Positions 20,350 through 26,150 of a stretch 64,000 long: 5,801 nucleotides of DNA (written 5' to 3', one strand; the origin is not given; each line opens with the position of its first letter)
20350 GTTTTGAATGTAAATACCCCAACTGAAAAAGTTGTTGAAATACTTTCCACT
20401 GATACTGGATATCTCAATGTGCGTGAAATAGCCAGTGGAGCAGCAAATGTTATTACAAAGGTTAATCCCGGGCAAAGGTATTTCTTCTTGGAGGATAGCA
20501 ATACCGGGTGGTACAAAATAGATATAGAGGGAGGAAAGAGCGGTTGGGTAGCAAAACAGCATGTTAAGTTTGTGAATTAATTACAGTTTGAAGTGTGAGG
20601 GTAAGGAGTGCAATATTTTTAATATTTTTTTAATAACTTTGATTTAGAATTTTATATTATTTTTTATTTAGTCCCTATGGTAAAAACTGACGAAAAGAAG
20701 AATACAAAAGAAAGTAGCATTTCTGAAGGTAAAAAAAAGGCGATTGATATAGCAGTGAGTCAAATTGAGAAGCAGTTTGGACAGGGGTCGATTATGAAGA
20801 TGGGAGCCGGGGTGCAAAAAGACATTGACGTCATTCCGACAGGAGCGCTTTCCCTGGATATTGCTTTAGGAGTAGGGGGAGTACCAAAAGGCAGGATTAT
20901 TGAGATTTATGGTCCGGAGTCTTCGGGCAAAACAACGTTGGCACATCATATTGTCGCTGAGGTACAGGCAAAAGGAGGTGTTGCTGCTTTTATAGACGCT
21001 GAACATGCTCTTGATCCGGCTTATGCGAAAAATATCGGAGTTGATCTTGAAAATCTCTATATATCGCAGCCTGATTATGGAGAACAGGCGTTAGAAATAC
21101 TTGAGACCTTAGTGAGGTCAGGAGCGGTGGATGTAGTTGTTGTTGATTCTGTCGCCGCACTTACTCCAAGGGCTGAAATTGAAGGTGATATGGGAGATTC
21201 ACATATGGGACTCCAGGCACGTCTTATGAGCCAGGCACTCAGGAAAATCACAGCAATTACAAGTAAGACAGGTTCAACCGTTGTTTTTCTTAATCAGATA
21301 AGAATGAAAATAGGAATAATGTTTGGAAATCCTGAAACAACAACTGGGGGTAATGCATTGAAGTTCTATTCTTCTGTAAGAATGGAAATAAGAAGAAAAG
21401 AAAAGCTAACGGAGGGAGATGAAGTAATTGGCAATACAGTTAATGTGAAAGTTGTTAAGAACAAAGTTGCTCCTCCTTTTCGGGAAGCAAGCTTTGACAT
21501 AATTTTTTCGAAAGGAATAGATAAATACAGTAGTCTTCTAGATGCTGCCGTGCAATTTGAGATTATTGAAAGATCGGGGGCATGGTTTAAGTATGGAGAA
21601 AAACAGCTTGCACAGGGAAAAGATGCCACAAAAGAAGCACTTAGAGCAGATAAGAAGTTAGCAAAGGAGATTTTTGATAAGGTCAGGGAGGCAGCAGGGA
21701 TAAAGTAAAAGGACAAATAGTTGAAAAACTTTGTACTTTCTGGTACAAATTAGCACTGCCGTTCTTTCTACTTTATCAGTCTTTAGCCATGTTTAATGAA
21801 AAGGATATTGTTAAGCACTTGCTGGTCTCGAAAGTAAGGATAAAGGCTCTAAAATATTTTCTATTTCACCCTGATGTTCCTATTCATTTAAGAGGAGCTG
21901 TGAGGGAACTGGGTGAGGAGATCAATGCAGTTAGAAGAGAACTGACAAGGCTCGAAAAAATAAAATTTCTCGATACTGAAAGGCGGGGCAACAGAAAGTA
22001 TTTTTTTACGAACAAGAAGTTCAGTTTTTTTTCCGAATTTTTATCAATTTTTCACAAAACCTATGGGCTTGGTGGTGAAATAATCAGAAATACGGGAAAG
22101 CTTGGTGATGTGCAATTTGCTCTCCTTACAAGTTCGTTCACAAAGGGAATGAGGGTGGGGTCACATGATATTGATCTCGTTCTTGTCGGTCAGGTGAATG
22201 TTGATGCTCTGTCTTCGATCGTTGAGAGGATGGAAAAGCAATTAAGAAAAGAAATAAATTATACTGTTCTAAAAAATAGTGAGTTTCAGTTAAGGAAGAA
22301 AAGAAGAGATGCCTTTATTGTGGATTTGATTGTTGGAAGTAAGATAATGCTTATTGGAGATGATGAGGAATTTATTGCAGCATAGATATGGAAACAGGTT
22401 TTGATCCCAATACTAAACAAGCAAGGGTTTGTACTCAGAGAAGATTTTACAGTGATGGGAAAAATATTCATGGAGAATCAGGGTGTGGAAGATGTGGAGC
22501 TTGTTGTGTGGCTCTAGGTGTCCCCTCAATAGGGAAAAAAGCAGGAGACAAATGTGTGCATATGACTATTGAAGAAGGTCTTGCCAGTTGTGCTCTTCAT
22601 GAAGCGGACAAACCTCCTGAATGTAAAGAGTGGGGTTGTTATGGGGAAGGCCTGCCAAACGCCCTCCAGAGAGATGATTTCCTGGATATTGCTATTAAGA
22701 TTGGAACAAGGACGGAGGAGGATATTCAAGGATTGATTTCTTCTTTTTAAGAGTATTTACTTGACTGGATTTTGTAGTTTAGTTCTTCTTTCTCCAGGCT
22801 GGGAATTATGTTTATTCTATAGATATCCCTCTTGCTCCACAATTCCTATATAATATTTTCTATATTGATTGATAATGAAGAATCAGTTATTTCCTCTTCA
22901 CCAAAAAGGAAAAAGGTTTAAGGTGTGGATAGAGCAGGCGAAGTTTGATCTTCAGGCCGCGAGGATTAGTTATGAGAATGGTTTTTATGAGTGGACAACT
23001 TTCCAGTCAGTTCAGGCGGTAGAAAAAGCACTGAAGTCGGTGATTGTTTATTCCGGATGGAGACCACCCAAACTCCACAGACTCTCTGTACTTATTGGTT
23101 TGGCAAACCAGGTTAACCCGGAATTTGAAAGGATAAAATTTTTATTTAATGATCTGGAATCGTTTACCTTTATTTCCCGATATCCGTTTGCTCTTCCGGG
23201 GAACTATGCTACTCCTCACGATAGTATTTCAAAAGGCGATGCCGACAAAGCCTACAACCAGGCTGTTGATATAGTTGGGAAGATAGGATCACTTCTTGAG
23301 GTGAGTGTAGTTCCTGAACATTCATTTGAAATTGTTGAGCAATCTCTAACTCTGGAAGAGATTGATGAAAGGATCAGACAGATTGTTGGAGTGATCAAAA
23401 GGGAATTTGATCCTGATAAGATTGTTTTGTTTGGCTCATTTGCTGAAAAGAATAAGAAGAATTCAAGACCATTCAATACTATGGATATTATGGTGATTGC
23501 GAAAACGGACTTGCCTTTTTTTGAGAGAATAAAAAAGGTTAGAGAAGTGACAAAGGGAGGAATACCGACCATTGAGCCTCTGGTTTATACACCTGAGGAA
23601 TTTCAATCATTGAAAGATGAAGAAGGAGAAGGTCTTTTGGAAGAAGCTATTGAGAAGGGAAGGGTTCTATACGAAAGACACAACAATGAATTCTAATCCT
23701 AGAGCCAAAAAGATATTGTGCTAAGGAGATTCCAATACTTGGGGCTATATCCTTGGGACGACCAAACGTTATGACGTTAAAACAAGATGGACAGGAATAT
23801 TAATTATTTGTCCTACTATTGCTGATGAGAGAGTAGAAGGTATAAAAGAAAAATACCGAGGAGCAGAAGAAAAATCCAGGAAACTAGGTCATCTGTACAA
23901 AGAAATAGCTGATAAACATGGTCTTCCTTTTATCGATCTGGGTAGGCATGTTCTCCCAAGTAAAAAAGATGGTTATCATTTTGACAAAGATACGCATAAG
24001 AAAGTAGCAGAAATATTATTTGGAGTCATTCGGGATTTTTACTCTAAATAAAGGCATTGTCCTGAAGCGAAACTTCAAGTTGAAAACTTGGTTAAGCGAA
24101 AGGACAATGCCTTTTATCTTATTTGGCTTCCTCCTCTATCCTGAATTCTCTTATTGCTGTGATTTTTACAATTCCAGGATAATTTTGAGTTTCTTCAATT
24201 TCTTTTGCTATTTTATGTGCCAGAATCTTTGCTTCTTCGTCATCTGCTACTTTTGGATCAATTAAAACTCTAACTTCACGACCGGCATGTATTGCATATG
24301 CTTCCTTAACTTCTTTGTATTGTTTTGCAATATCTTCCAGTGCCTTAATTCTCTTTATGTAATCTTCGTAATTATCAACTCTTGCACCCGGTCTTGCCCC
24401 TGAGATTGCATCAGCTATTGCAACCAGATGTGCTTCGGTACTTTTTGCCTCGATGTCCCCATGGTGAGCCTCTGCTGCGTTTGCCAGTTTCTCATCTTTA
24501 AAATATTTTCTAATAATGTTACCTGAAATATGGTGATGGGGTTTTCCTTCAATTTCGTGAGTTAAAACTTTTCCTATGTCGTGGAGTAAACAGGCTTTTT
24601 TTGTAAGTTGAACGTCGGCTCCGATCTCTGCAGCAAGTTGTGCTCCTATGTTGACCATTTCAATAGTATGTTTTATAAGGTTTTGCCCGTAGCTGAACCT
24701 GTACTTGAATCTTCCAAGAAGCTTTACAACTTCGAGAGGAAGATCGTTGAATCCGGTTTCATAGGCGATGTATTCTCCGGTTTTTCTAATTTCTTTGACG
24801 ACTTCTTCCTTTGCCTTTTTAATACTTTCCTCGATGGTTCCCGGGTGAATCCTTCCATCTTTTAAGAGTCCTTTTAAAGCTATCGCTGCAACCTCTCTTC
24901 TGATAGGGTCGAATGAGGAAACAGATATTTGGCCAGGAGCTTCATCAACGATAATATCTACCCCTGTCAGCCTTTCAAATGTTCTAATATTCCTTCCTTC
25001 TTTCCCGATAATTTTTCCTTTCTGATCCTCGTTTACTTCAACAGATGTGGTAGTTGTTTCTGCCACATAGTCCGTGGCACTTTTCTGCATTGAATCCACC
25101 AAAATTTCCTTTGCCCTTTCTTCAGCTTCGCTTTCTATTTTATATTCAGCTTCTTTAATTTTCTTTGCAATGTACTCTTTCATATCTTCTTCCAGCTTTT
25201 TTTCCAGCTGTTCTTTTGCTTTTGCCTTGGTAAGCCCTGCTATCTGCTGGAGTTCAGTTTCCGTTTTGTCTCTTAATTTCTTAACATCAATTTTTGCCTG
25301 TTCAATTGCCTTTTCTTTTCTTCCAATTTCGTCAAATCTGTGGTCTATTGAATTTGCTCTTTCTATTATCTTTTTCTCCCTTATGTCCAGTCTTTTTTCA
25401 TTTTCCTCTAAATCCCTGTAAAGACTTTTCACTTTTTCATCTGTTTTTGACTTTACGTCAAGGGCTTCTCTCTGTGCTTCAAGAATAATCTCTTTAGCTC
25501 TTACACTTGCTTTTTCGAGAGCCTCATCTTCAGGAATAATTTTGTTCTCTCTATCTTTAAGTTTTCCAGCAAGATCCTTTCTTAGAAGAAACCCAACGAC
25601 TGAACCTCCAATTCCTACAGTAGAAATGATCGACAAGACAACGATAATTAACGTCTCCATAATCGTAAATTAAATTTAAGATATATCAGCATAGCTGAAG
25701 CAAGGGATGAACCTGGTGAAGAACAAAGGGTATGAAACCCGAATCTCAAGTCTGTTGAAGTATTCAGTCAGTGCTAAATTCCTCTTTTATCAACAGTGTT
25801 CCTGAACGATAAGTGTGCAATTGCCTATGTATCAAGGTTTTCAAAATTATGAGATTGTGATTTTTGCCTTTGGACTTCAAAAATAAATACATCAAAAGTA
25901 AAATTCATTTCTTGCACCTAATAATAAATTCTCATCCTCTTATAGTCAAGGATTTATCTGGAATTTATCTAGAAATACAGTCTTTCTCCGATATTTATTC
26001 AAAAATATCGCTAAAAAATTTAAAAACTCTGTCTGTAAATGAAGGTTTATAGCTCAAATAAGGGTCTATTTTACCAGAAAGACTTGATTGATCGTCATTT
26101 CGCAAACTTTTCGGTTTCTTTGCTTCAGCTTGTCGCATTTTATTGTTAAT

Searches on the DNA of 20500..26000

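Call 85: search_rna_families(source=window, start=20500, end=26000, threshold=evalue, max_evalue=0.1)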
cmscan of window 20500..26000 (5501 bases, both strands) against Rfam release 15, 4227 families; matches with E-value up to 0.1: 1.
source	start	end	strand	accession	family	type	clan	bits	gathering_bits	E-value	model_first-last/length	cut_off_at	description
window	24042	24126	+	RF01742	lactis-plasmid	Gene; sRNA;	-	40.2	70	0.00046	1-106/106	no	lactis-plasmid RNA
